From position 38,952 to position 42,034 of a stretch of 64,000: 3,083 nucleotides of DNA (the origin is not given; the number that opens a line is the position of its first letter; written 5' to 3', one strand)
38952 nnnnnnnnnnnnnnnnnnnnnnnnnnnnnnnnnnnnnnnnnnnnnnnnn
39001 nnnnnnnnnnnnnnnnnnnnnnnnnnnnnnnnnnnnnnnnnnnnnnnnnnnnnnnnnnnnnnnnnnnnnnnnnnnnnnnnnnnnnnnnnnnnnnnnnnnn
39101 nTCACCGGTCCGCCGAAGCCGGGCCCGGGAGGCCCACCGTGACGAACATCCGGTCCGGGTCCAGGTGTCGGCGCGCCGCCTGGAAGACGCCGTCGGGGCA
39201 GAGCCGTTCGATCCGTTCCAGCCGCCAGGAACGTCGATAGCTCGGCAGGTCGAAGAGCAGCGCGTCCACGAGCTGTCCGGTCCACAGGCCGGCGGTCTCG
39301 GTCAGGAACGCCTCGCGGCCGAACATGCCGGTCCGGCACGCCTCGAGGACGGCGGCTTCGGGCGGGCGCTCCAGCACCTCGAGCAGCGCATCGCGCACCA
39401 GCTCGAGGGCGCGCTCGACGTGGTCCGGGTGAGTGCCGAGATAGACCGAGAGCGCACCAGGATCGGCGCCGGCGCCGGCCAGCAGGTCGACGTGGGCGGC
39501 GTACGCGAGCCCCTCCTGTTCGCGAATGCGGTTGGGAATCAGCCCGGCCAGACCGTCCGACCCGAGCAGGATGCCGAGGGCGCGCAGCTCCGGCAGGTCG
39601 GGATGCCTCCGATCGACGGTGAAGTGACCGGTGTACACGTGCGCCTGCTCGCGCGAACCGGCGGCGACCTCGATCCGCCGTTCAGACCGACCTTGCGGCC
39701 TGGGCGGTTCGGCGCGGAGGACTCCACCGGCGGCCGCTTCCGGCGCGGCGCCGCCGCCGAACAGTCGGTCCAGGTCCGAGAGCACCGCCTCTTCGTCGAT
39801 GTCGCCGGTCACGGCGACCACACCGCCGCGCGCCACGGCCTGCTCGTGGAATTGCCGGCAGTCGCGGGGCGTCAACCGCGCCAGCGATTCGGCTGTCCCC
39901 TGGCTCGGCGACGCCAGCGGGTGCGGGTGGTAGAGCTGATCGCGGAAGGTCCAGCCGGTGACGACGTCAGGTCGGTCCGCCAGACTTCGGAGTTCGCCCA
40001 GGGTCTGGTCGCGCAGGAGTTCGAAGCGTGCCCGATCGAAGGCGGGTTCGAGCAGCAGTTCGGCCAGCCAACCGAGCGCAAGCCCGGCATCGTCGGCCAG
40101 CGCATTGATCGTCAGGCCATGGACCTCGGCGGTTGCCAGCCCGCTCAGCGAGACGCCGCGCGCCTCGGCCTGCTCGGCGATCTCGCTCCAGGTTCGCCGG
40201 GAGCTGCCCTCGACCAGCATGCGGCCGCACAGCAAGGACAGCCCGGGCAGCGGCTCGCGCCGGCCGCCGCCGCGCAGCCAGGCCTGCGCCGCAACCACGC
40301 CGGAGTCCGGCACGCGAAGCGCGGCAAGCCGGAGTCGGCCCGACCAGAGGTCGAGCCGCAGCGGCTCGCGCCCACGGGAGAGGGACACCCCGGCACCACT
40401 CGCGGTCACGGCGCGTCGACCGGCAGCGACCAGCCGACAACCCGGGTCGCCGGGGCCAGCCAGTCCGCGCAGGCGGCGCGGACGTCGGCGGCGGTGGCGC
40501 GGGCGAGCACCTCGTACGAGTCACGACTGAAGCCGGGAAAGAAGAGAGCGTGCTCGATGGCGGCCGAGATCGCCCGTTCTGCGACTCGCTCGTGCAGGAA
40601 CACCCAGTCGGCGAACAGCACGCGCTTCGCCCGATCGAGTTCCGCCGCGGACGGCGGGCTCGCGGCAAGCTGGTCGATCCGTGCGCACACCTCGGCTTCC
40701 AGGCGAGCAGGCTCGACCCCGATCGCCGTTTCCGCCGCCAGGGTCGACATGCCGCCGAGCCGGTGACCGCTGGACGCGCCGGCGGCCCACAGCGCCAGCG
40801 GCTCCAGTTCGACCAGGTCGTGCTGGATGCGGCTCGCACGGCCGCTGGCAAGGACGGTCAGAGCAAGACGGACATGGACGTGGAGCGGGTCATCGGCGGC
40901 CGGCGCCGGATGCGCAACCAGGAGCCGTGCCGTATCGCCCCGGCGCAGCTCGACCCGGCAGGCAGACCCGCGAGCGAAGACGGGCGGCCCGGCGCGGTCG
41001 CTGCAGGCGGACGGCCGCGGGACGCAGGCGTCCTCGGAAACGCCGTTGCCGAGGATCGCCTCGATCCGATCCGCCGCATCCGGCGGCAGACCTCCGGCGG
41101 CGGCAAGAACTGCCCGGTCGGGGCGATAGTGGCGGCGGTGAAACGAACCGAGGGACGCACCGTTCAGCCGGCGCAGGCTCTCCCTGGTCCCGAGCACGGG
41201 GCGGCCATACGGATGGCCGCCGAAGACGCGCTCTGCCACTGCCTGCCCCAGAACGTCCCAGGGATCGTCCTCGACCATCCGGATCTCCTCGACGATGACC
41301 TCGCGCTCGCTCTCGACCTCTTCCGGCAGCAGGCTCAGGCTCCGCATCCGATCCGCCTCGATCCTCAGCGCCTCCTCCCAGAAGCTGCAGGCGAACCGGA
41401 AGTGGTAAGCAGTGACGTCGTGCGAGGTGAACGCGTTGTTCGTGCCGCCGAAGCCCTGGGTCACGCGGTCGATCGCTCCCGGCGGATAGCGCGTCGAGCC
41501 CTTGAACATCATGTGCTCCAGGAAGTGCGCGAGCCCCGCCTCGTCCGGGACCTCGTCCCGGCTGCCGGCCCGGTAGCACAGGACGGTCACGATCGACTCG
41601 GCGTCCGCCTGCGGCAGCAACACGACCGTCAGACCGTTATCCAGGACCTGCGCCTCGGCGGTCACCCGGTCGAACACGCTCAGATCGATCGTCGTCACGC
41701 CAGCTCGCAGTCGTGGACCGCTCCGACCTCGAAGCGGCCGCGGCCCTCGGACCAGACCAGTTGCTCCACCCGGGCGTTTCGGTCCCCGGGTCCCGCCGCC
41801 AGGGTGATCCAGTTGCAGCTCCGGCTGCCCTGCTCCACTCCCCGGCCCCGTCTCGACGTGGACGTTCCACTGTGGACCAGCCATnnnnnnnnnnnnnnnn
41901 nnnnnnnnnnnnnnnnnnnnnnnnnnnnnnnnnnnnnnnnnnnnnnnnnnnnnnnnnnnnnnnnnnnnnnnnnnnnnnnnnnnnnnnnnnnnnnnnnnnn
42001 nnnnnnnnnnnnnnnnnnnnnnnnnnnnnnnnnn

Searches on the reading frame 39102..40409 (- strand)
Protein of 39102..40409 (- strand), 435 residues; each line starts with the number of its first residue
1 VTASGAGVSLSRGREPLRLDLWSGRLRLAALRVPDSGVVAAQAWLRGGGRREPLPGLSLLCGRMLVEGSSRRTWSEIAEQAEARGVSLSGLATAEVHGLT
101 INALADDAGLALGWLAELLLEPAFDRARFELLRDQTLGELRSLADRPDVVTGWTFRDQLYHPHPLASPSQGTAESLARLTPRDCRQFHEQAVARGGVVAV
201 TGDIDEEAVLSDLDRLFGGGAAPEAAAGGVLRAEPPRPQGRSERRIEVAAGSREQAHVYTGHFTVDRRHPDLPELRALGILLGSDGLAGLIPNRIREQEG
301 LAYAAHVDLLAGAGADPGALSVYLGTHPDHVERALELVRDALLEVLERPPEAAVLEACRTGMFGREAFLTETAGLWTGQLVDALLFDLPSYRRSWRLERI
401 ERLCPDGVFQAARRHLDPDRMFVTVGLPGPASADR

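Call 4: search_protein_families(library=pfam, proteins=[window:39102-40409:-], max_evalue=0.01)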
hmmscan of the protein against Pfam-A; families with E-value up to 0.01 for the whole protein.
window:39102-40409:- (435 aa): 2 families
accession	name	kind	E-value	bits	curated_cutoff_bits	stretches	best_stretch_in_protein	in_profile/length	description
PF05193.26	Peptidase_M16_C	-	1e-15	58.5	23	1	180-359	3-178/181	Peptidase M16 inactive domain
PF00675.25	Peptidase_M16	-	3.8e-08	33.8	22.3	1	41-149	15-126/149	Insulinase (Peptidase family M16)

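Call 32: find_homologous_proteins(query=window:39102-40409:-, max_evalue=1e-60)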
Query window:39102-40409:- (435 aa): 95 proteins with E <= 1e-60 among 8000 candidates.
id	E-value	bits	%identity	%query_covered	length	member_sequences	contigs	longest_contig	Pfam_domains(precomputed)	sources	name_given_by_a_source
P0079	2.4e-282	954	100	100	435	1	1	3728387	PF00675.26,PF05193.27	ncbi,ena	-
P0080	1.5e-227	774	85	95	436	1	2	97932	PF00675.26,PF05193.27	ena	-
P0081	9.8e-226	768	82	95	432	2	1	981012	PF00675.26,PF05193.27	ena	-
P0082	1.3e-225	767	85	95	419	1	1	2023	PF00675.26,PF05193.27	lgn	-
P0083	8.0e-225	765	83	95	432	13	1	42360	PF00675.26,PF05193.27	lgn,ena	-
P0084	1.4e-224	764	82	96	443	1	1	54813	PF00675.26,PF05193.27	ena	-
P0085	1.7e-224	764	82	99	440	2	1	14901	PF00675.26,PF05193.27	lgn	-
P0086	1.8e-224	763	85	96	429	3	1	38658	PF00675.26,PF05193.27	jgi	jgi:predicted Zn-dependent peptidase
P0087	6.5e-224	762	83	95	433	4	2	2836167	PF00675.26,PF05193.27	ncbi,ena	-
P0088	1.7e-223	760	83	95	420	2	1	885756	PF00675.26,PF05193.27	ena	-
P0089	1.7e-222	757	83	95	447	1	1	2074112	PF00675.26,PF05193.27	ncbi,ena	-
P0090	5.7e-221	752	81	97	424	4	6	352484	PF00675.26,PF05193.27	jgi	-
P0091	1.4e-220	751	81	95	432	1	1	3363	PF00675.26,PF05193.27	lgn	-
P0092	1.7e-220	750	83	95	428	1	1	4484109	PF00675.26,PF05193.27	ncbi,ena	-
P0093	1.7e-220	750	82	95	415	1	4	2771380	PF00675.26,PF05193.27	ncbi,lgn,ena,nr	ncbi:MAG: pitrilysin family protein [Acidobacteria bacterium]|nr:pitrilysin family protein [Acidobac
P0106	3.0e-219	746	78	97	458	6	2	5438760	PF00675.26,PF05193.27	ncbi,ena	-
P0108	7.5e-219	745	83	95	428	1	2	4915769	PF00675.26,PF05193.27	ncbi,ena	-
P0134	1.1e-201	688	77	93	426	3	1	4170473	PF00675.26,PF05193.27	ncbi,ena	-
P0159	9.0e-94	333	48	93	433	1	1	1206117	PF00675.26,PF05193.27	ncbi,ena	-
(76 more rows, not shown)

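Call 33: find_encoding_contigs(protein=P0080, flank=8000, max_places=1)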
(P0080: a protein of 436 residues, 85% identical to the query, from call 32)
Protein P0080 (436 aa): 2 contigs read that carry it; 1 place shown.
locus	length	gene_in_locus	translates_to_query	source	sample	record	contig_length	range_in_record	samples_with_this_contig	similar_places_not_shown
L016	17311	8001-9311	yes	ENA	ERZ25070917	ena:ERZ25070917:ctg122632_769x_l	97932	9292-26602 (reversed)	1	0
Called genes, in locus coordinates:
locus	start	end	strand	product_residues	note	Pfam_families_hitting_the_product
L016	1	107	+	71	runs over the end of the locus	-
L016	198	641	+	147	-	PF13581:HATPase_c_2, PF02518:HATPase_c (weak)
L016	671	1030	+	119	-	PF01740:STAS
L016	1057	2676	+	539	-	PF01590:GAF (faint), PF13492:GAF_3 (weak), PF07228:SpoIIE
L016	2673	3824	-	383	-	PF19289:PmbA_TldD_3rd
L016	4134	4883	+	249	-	PF01135:PCMT, PF00398:RrnaAD (weak), PF13847:Methyltransf_31 (weak), PF08241:Methyltransf_11 (weak), PF13649:Methyltransf_25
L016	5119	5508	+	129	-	PF19029:DUF883_C (weak)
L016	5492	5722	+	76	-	-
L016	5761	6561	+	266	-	PF00149:Metallophos, PF12850:Metallophos_2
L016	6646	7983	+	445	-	PF00675:Peptidase_M16, PF05193:Peptidase_M16_C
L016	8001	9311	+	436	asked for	PF00675:Peptidase_M16, PF05193:Peptidase_M16_C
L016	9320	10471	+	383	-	PF01571:GCV_T, PF08669:GCV_T_C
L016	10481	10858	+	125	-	PF01597:GCV_H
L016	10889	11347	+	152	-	-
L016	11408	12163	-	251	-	PF00731:AIRC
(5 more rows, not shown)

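Call 34: find_encoding_contigs(protein=P0087, flank=8000, max_places=1)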
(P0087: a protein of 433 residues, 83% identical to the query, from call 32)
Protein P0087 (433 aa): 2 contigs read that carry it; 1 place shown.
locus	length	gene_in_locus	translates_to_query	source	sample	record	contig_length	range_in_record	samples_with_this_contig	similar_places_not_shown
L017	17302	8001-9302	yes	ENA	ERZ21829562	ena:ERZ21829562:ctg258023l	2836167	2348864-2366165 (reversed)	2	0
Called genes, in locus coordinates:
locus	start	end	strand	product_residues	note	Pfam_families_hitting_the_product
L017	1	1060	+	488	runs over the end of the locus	PF01590:GAF (weak), PF13185:GAF_2, PF13492:GAF_3, PF00158:Sigma54_activat, PF14532:Sigma54_activ_2, PF07728:AAA_5 (weak), PF25601:AAA_lid_14, PF02954:HTH_8 (weak)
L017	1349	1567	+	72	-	-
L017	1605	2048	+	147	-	PF13581:HATPase_c_2, PF02518:HATPase_c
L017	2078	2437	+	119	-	PF01740:STAS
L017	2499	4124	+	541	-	PF01590:GAF (weak), PF13185:GAF_2 (faint), PF13492:GAF_3 (weak), PF07228:SpoIIE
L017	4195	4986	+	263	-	PF01135:PCMT, PF08241:Methyltransf_11 (faint), PF00398:RrnaAD (weak), PF13847:Methyltransf_31 (weak), PF13649:Methyltransf_25 (weak)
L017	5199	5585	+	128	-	PF19029:DUF883_C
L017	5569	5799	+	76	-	-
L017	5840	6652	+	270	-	PF00149:Metallophos, PF12850:Metallophos_2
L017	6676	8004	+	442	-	PF00675:Peptidase_M16, PF05193:Peptidase_M16_C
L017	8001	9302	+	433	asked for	PF00675:Peptidase_M16 (weak), PF05193:Peptidase_M16_C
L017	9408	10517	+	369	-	PF01571:GCV_T, PF08669:GCV_T_C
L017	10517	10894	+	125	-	PF01597:GCV_H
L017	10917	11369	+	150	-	-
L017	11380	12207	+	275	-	PF00733:Asn_synthase, PF02540:NAD_synthase (weak)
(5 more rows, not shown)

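Call 35: find_encoding_contigs(protein=P0134, flank=8000, max_places=1)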
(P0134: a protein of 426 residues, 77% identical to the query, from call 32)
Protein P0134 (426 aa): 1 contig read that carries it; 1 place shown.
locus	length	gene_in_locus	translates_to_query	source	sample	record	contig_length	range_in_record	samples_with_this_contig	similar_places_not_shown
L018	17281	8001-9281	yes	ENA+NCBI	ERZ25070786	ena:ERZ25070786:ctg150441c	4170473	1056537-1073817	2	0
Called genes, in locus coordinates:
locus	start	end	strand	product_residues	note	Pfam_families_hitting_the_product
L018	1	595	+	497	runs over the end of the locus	PF13185:GAF_2, PF01590:GAF, PF13492:GAF_3, PF00158:Sigma54_activat, PF14532:Sigma54_activ_2, PF25601:AAA_lid_14, PF02954:HTH_8 (weak)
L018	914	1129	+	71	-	-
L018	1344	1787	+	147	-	PF13581:HATPase_c_2, PF02518:HATPase_c (weak)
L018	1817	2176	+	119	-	PF01740:STAS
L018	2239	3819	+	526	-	PF01590:GAF (faint), PF13492:GAF_3 (faint), PF07228:SpoIIE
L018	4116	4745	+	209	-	PF01135:PCMT, PF00398:RrnaAD (weak), PF13847:Methyltransf_31 (weak), PF13649:Methyltransf_25 (weak)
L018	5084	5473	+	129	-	PF19029:DUF883_C (weak)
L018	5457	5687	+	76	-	-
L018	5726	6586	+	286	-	PF00149:Metallophos, PF12850:Metallophos_2 (faint)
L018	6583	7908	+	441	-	PF00675:Peptidase_M16, PF05193:Peptidase_M16_C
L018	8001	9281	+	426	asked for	PF00675:Peptidase_M16, PF05193:Peptidase_M16_C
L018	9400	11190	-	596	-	PF01011:PQQ, PF13570:Beta-prop_ACSF4 (faint), PF13360:PQQ_2, PF01011:PQQ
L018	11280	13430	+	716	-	PF01011:PQQ, PF13360:PQQ_2, PF01011:PQQ, PF13570:Beta-prop_ACSF4, PF13442:Cytochrome_CBB3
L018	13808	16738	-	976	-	PF13620:CarboxypepD_reg, PF13715:CarbopepD_reg_2 (weak), PF25183:OMP_b-brl_4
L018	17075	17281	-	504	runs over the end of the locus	PF14691:Fer4_20, PF00070:Pyr_redox (weak), PF01266:DAO (faint), PF01593:Amino_oxidase (weak), PF03486:HI0933_like (faint), PF07992:Pyr_redox_2, PF12831:FAD_oxidored (weak), PF13450:NAD_binding_8, +1 more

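Call 81: find_encoding_contigs(protein=P0092, flank=6000, max_places=1)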
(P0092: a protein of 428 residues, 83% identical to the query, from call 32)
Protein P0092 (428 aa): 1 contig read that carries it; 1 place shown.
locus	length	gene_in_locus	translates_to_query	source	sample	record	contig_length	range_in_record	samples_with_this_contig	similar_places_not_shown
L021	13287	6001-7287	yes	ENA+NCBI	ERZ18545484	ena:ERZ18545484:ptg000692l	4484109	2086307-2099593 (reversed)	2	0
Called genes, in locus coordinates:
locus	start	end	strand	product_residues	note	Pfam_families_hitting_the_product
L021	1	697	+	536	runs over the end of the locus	PF07228:SpoIIE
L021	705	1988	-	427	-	PF19289:PmbA_TldD_3rd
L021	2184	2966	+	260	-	PF01135:PCMT, PF00398:RrnaAD (weak), PF13649:Methyltransf_25 (weak)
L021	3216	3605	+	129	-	PF19029:DUF883_C (weak)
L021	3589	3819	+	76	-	-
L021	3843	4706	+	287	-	PF00149:Metallophos, PF12850:Metallophos_2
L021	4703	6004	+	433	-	PF00675:Peptidase_M16, PF05193:Peptidase_M16_C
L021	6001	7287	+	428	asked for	PF00675:Peptidase_M16, PF05193:Peptidase_M16_C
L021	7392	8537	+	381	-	PF01571:GCV_T, PF08669:GCV_T_C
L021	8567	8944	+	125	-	PF01597:GCV_H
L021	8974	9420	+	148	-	-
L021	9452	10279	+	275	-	PF02540:NAD_synthase (faint), PF00733:Asn_synthase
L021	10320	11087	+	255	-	PF00731:AIRC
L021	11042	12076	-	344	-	PF02547:Queuosine_synth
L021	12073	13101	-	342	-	PF12911:OppC_N (weak), PF00528:BPD_transp_1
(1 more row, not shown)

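Call 82: find_encoding_contigs(protein=P0108, flank=6000, max_places=1)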
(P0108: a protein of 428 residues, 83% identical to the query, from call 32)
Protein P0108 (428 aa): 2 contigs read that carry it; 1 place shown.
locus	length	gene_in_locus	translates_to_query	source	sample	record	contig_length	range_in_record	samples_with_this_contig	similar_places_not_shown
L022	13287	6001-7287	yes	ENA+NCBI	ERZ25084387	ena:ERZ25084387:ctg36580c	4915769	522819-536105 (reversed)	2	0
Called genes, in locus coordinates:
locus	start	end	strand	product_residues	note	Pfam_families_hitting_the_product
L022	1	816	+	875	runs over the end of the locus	-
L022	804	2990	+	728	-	PF05345:He_PIG (weak), PF16158:N_BRCA1_IG (weak), PF05345:He_PIG (weak)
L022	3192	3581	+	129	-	PF19029:DUF883_C (weak)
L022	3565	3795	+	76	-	-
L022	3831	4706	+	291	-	PF00149:Metallophos, PF12850:Metallophos_2 (faint)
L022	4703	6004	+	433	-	PF00675:Peptidase_M16, PF05193:Peptidase_M16_C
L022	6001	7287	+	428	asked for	PF00675:Peptidase_M16 (weak), PF05193:Peptidase_M16_C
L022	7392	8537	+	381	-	PF01571:GCV_T, PF08669:GCV_T_C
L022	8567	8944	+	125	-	PF01597:GCV_H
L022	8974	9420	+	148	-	-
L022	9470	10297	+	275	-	PF02540:NAD_synthase (weak), PF00733:Asn_synthase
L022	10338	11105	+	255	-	PF00731:AIRC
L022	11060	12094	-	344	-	PF02547:Queuosine_synth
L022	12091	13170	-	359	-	PF12911:OppC_N (weak), PF00528:BPD_transp_1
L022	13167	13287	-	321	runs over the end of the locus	PF19300:BPD_transp_1_N, PF00528:BPD_transp_1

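Call 83: find_encoding_contigs(protein=P0106, flank=6000, max_places=1)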
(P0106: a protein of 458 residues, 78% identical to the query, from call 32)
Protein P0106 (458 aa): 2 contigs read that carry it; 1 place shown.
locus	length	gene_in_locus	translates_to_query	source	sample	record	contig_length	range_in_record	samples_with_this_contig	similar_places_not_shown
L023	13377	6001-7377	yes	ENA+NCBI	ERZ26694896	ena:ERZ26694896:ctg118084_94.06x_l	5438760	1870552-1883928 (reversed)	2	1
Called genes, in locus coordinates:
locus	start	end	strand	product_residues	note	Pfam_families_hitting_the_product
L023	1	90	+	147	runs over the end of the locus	PF13581:HATPase_c_2, PF02518:HATPase_c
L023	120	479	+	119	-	PF01740:STAS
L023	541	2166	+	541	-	PF01590:GAF (weak), PF13185:GAF_2 (faint), PF13492:GAF_3 (weak), PF07228:SpoIIE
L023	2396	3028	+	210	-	PF01135:PCMT, PF08241:Methyltransf_11 (faint), PF13847:Methyltransf_31 (weak), PF13649:Methyltransf_25 (weak)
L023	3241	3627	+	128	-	PF19029:DUF883_C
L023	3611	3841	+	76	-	-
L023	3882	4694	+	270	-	PF00149:Metallophos, PF12850:Metallophos_2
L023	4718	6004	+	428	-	PF00675:Peptidase_M16, PF05193:Peptidase_M16_C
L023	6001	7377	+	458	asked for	PF00675:Peptidase_M16 (weak), PF05193:Peptidase_M16_C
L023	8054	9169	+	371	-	PF01571:GCV_T, PF08669:GCV_T_C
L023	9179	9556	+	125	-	PF01597:GCV_H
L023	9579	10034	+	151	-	-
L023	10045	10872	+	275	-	PF00733:Asn_synthase, PF02540:NAD_synthase (weak)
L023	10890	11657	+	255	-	PF00731:AIRC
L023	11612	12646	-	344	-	PF02547:Queuosine_synth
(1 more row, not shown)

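Call 86: find_encoding_contigs(protein=P0159, flank=6000, max_places=1)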
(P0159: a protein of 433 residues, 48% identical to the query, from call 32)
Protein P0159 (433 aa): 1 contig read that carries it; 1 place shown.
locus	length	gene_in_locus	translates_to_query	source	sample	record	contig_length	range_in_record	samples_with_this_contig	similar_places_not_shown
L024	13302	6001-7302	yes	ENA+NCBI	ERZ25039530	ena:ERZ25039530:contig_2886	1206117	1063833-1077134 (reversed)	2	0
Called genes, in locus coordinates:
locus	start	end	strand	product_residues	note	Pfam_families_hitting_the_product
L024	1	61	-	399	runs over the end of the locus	PF10996:Beta-Casp, PF07521:RMMBL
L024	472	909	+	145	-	PF19029:DUF883_C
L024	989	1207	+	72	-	-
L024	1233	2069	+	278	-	PF00149:Metallophos, PF12850:Metallophos_2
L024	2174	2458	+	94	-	PF09413:DUF2007 (weak)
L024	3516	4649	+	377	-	-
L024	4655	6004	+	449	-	PF00675:Peptidase_M16, PF05193:Peptidase_M16_C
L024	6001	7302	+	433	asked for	PF00675:Peptidase_M16 (weak), PF05193:Peptidase_M16_C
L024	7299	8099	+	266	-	-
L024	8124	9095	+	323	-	PF00075:RNase_H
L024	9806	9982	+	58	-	-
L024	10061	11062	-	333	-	PF00561:Abhydrolase_1, PF12146:Hydrolase_4, PF12697:Abhydrolase_6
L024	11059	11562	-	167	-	PF03473:MOSC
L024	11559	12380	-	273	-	-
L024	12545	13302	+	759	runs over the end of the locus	PF03190:Thioredox_DsbH, PF13098:Thioredoxin_2 (weak), PF13899:Thioredoxin_7, PF11412:DsbD_N (weak)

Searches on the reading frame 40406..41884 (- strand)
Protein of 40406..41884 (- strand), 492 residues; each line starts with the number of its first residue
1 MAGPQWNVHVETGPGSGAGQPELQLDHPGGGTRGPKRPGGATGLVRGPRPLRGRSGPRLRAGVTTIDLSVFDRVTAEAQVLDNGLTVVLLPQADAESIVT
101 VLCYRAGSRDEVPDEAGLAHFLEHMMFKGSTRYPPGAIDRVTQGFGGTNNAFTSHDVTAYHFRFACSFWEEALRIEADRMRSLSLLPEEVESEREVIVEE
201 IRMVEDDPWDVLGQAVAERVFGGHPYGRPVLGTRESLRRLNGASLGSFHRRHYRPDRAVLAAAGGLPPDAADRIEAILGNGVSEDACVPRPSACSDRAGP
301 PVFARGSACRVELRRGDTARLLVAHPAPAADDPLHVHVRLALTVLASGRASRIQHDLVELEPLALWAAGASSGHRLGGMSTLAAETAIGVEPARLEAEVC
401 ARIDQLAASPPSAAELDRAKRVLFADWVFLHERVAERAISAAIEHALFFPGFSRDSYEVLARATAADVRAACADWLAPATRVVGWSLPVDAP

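Call 4: search_protein_families(library=pfam, proteins=[window:40406-41884:-], max_evalue=0.01)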
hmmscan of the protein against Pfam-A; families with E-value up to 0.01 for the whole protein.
window:40406-41884:- (492 aa): 2 families
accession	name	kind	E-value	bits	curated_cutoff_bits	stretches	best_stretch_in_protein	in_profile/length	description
PF00675.25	Peptidase_M16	-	1.2e-26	93.8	22.3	1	92-233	6-148/149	Insulinase (Peptidase family M16)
PF05193.26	Peptidase_M16_C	-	4e-14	53.3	23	1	241-423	3-181/181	Peptidase M16 inactive domain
